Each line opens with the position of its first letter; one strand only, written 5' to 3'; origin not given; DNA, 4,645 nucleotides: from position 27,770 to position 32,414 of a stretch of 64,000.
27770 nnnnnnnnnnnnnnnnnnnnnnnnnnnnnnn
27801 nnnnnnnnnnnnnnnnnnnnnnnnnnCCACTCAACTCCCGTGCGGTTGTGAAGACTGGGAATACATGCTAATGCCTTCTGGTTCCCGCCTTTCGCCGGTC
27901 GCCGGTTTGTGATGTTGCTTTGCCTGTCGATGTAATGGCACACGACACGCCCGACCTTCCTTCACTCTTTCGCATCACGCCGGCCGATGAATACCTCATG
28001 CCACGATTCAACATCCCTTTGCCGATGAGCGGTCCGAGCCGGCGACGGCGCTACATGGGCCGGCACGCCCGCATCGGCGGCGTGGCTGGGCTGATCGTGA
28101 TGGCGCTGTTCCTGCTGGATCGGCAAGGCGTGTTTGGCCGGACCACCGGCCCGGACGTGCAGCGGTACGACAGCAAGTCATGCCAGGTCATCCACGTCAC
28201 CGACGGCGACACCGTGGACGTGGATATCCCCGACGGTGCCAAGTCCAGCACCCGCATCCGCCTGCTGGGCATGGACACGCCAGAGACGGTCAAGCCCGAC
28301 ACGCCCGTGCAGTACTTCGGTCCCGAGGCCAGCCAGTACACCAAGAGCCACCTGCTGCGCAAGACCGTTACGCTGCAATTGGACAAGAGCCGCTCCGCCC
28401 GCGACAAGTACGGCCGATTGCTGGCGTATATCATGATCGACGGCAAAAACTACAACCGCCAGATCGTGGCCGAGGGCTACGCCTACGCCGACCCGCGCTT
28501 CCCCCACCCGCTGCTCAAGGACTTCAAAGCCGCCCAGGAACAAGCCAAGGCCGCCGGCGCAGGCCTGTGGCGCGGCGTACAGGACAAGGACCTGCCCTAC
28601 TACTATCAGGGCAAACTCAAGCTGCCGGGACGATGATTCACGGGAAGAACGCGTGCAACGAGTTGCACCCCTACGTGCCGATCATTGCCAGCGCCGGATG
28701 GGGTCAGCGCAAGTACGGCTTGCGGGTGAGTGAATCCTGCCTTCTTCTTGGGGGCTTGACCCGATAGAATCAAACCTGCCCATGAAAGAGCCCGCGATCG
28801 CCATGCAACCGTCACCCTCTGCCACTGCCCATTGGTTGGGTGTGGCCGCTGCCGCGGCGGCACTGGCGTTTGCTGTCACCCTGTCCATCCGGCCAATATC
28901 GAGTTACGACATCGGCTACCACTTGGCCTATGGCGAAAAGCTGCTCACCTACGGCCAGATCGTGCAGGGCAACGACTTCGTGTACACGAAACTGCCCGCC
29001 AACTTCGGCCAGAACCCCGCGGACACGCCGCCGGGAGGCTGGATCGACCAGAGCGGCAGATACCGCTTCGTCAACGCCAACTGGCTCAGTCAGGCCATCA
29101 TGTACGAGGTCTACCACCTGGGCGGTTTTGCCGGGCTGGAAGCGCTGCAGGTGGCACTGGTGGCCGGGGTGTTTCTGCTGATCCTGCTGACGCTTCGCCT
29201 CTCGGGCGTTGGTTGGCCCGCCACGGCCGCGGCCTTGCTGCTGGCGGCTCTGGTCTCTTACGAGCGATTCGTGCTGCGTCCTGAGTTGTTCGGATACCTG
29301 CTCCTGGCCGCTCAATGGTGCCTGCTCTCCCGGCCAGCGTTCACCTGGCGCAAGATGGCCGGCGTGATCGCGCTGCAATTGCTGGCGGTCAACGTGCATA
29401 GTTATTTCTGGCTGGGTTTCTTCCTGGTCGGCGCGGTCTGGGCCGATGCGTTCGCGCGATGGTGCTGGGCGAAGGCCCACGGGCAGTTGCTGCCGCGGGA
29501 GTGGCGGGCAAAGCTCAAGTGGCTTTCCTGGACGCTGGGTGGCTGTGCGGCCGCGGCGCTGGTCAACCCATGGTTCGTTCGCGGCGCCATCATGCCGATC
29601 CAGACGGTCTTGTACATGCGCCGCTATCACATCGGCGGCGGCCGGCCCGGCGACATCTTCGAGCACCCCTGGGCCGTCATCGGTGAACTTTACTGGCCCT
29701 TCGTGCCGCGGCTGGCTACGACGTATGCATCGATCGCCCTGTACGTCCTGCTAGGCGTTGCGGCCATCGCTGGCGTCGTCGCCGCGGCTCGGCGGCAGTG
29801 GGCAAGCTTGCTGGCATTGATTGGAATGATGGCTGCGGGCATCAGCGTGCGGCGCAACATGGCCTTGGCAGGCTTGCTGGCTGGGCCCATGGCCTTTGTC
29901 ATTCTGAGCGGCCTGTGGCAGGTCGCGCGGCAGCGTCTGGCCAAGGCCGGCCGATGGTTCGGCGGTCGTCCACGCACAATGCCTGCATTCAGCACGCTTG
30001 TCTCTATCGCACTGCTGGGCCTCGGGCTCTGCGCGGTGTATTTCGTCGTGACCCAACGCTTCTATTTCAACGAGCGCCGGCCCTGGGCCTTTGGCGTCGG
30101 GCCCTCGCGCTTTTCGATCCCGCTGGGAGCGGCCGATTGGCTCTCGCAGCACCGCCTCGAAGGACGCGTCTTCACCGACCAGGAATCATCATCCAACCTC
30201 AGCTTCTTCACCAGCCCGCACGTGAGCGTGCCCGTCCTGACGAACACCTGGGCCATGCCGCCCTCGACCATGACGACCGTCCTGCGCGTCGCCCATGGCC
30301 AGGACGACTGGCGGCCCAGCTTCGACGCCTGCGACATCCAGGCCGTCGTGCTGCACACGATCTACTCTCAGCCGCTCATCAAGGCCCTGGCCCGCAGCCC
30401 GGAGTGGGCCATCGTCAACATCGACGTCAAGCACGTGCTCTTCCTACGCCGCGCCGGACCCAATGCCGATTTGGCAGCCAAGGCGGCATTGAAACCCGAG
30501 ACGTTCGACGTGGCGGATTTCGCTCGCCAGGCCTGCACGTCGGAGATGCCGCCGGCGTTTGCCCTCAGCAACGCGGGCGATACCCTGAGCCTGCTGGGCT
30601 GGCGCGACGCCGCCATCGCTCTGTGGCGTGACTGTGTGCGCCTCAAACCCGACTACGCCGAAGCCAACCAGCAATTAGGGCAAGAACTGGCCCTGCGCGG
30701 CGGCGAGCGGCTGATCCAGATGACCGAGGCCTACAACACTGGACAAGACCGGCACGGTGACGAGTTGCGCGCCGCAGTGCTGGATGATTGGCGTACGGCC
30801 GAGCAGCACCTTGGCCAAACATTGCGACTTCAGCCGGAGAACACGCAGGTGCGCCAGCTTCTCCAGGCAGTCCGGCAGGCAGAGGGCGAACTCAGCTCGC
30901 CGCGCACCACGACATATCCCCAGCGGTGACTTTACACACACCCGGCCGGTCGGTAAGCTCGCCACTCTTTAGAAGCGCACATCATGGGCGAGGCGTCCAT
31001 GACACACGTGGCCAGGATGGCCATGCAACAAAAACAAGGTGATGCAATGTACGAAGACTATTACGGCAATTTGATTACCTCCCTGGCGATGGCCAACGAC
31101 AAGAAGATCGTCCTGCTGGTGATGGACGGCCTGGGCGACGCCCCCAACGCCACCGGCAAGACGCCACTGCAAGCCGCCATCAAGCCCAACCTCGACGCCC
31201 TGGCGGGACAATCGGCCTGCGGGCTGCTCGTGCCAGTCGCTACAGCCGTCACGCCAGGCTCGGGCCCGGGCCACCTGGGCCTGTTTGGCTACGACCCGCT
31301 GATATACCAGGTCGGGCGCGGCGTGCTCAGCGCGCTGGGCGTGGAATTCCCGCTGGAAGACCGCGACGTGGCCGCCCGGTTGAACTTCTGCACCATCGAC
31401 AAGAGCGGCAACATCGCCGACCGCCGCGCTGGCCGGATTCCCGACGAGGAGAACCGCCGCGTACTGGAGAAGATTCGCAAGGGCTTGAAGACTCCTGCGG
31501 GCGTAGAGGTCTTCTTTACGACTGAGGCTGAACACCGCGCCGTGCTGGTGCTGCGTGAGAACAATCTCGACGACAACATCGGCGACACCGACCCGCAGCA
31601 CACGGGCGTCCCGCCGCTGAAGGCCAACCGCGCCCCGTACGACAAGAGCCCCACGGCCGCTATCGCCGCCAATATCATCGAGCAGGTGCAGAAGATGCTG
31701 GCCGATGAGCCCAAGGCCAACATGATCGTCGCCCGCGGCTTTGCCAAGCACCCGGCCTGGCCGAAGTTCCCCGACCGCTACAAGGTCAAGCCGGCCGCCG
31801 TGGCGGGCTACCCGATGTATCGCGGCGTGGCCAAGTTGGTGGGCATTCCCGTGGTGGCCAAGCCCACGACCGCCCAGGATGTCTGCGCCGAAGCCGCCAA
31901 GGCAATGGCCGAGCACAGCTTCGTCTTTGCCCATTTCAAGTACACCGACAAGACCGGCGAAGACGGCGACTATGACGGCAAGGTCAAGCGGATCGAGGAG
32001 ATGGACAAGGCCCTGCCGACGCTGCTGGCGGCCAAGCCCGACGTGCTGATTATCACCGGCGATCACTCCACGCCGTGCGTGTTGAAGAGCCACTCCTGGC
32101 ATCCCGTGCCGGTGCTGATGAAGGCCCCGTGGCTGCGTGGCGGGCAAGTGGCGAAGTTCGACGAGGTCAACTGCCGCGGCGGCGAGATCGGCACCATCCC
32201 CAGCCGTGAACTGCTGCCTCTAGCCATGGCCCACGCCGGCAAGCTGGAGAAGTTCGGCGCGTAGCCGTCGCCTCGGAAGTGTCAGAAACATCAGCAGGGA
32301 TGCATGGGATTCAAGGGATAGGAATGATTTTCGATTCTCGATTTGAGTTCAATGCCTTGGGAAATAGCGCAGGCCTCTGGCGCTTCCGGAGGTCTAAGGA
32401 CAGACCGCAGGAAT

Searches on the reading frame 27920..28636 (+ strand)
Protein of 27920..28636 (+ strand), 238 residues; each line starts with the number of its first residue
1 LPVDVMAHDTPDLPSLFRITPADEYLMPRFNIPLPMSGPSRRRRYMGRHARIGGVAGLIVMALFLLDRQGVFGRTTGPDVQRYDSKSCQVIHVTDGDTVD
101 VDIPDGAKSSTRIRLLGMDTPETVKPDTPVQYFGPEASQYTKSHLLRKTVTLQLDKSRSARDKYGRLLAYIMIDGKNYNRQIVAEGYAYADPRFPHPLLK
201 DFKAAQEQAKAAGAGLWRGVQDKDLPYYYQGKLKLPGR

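Call 63: search_protein_families(library=pfam, proteins=[window:27920-28636:+], max_evalue=0.01)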
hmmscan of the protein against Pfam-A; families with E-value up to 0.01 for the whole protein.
window:27920-28636:+ (238 aa): 1 family
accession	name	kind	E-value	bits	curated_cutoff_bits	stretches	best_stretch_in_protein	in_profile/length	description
PF00565.23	SNase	-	1.8e-23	83.4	21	1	112-218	1-106/107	Staphylococcal nuclease homologue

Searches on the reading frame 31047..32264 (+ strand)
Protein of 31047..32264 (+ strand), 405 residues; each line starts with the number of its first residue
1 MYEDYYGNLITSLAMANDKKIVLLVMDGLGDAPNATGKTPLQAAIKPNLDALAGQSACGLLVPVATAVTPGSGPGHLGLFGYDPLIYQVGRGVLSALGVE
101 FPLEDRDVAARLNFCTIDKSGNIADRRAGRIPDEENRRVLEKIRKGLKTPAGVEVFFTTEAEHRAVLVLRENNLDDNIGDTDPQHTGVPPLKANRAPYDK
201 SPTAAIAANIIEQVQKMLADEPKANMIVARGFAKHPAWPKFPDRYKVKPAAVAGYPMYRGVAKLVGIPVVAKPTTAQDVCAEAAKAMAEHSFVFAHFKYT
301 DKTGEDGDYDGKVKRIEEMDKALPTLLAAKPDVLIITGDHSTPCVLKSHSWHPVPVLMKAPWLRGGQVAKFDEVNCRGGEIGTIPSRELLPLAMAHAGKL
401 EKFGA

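Call 3: search_protein_families(library=ncbifam, proteins=[window:31047-32264:+])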
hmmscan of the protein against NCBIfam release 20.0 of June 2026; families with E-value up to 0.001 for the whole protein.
window:31047-32264:+ (405 aa): 10 families
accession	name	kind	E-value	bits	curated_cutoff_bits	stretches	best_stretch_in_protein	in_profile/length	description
NF003160.0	PRK04135.1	equivalog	4e-162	539.5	468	1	8-405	5-403/403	2,3-bisphosphoglycerate-independent phosphoglycerate mutase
TIGR00306.2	apgM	subfamily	7.6e-106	354.5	320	1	20-394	1-403/403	2,3-bisphosphoglycerate-independent phosphoglycerate mutase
NF003104.0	PRK04024.1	equivalog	2e-101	339.7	489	1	19-405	3-412/412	2,3-bisphosphoglycerate-independent phosphoglycerate mutase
NF038358.1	phophono_PhpG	equivalog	2.5e-63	214.2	545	2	20-208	1-195/417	CMP-5'-phosphonoformate--3-phosphoglycerate phosphonoformyl transferase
NF003242.0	PRK04200.1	equivalog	3.9e-52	177.4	426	1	20-393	2-392/395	cofactor-independent phosphoglycerate mutase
TIGR02535.1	hyp_Hser_kinase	hypoth_equivalog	2.7e-50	171.3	446.3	1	20-392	2-394/397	proposed homoserine kinase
TIGR01307.1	pgm_bpd_ind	equivalog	5.4e-06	25.2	330.65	0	275-342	368-440/504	2,3-bisphosphoglycerate-independent phosphoglycerate mutase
NF003766.0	PRK05362.1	equivalog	9.8e-06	24.5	256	1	266-369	253-364/396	phosphopentomutase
TIGR01696.1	deoB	equivalog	8.2e-05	21.6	341.2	1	279-373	257-358/381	phosphopentomutase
NF009049.0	PRK12383.1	equivalog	0.00035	19.6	254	1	280-358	278-359/408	phosphopentomutase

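Call 4: search_protein_families(library=pfam, proteins=[window:31047-32264:+])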
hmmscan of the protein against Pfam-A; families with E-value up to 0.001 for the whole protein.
window:31047-32264:+ (405 aa): 2 families
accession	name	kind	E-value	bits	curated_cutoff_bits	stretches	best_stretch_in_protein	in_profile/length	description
PF01676.23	Metalloenzyme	-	4.7e-42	144.7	24.3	1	19-390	1-246/252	Metalloenzyme superfamily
PF10143.14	PhosphMutase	-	5e-42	144.1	21.5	1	53-222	1-168/170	2,3-bisphosphoglycerate-independent phosphoglycerate mutase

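Call 42: search_solved_structures(query=window:31047-32264:+, show_alignments=3)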
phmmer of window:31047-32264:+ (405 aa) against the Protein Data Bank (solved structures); distinct sequences matched with E-value up to 0.001: 3.
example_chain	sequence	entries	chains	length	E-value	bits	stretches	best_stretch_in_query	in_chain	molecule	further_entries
2zkt_A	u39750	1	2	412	9.9e-64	219.1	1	19-405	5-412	2,3-bisphosphoglycerate-independent phosphoglycerate mutase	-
3idd_A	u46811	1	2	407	2.7e-63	217.7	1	18-405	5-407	2,3-bisphosphoglycerate-independent phosphoglycerate mutase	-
3kd8_A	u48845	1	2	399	1.1e-60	209.1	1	19-394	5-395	2,3-bisphosphoglycerate-independent phosphoglycerate mutase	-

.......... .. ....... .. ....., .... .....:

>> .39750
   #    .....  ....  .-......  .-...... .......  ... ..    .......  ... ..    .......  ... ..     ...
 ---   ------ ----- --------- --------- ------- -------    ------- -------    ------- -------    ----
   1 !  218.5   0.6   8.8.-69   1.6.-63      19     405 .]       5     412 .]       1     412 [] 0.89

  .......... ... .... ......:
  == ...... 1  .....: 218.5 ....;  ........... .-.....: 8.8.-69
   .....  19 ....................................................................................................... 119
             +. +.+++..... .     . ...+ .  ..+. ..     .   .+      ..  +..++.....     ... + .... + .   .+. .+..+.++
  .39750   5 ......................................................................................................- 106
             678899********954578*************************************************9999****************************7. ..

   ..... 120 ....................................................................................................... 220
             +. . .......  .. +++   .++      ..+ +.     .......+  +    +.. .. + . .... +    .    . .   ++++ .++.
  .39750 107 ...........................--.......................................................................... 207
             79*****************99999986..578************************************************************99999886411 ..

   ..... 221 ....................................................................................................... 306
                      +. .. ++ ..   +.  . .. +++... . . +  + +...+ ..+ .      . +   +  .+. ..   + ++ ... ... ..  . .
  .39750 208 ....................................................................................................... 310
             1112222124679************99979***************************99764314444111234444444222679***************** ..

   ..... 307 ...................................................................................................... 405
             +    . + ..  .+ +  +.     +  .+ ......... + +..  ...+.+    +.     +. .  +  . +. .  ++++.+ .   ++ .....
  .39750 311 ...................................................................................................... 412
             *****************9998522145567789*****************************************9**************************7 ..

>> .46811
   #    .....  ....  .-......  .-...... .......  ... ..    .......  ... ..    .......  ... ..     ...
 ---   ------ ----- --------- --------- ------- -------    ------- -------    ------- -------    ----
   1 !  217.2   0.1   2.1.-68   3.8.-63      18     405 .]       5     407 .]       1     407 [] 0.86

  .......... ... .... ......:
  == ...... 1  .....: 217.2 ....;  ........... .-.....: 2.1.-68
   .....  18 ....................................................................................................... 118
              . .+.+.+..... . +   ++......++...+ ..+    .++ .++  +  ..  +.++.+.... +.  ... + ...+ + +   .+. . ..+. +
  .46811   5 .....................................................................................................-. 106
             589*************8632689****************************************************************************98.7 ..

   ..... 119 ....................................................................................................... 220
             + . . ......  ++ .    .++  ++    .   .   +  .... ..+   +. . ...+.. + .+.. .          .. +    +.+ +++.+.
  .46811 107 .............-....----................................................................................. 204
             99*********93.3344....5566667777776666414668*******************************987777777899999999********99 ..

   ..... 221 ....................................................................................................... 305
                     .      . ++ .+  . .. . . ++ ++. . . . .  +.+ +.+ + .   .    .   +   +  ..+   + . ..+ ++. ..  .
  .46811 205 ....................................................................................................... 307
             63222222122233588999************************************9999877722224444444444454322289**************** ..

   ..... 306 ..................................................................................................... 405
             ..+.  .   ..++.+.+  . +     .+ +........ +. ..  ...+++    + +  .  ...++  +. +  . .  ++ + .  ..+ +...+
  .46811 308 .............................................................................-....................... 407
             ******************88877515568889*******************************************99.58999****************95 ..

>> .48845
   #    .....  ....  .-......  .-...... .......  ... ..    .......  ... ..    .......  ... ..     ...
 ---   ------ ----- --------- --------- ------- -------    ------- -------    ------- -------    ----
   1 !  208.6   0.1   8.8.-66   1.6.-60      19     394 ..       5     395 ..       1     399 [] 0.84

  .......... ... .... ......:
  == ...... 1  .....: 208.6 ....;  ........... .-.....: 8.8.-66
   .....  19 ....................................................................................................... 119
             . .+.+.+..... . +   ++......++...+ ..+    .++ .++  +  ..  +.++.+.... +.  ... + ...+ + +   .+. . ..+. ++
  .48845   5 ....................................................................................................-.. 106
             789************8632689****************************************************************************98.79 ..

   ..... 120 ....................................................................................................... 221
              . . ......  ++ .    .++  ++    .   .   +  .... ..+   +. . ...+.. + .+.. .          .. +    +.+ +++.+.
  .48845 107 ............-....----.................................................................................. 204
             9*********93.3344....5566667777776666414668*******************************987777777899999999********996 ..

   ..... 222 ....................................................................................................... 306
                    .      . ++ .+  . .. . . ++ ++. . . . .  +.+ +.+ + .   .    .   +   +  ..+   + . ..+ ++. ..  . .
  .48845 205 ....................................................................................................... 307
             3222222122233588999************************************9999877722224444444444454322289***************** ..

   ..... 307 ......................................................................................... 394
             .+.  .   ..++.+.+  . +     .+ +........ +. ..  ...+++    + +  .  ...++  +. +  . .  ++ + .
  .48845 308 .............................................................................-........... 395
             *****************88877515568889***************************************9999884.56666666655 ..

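Call 48: find_homologous_proteins(query=window:31047-32264:+, max_evalue=1e-20)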
Query window:31047-32264:+ (405 aa): 8000 proteins with E <= 1e-20 among 8000 candidates; the best 120 are listed.
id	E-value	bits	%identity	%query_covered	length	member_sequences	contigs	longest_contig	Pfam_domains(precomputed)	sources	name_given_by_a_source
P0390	4.8e-255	864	93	100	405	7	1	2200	PF10143.15,PF01676.24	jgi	jgi:2,3-bisphosphoglycerate-independent phosphoglycerate mutase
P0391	1.6e-228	777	83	100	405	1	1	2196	PF10143.15,PF01676.24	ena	-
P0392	4.2e-225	765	81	100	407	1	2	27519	PF10143.15,PF01676.24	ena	-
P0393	1.7e-220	750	81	100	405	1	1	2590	PF10143.15,PF01676.24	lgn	-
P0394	6.0e-220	748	79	100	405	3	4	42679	PF10143.15,PF01676.24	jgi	-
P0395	9.6e-216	735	79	100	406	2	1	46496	PF10143.15,PF01676.24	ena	-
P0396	1.3e-214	731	79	100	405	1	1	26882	PF10143.15,PF01676.24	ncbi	-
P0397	1.3e-213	728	79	100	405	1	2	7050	PF10143.15,PF01676.24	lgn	-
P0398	1.7e-213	727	79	100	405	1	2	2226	PF10143.15,PF01676.24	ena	-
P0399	1.8e-212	724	79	100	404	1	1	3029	PF10143.15,PF01676.24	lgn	-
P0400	1.1e-210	718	79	100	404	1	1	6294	PF10143.15,PF01676.24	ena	-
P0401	2.9e-209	713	78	100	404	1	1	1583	PF10143.15,PF01676.24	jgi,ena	-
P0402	5.9e-209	712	78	99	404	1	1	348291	PF10143.15,PF01676.24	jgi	jgi:2,3-bisphosphoglycerate-independent phosphoglycerate mutase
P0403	1.3e-208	711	78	100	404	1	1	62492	PF10143.15,PF01676.24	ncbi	-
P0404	1.7e-208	711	77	100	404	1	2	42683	PF10143.15,PF01676.24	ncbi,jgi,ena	jgi:2,3-bisphosphoglycerate-independent phosphoglycerate mutase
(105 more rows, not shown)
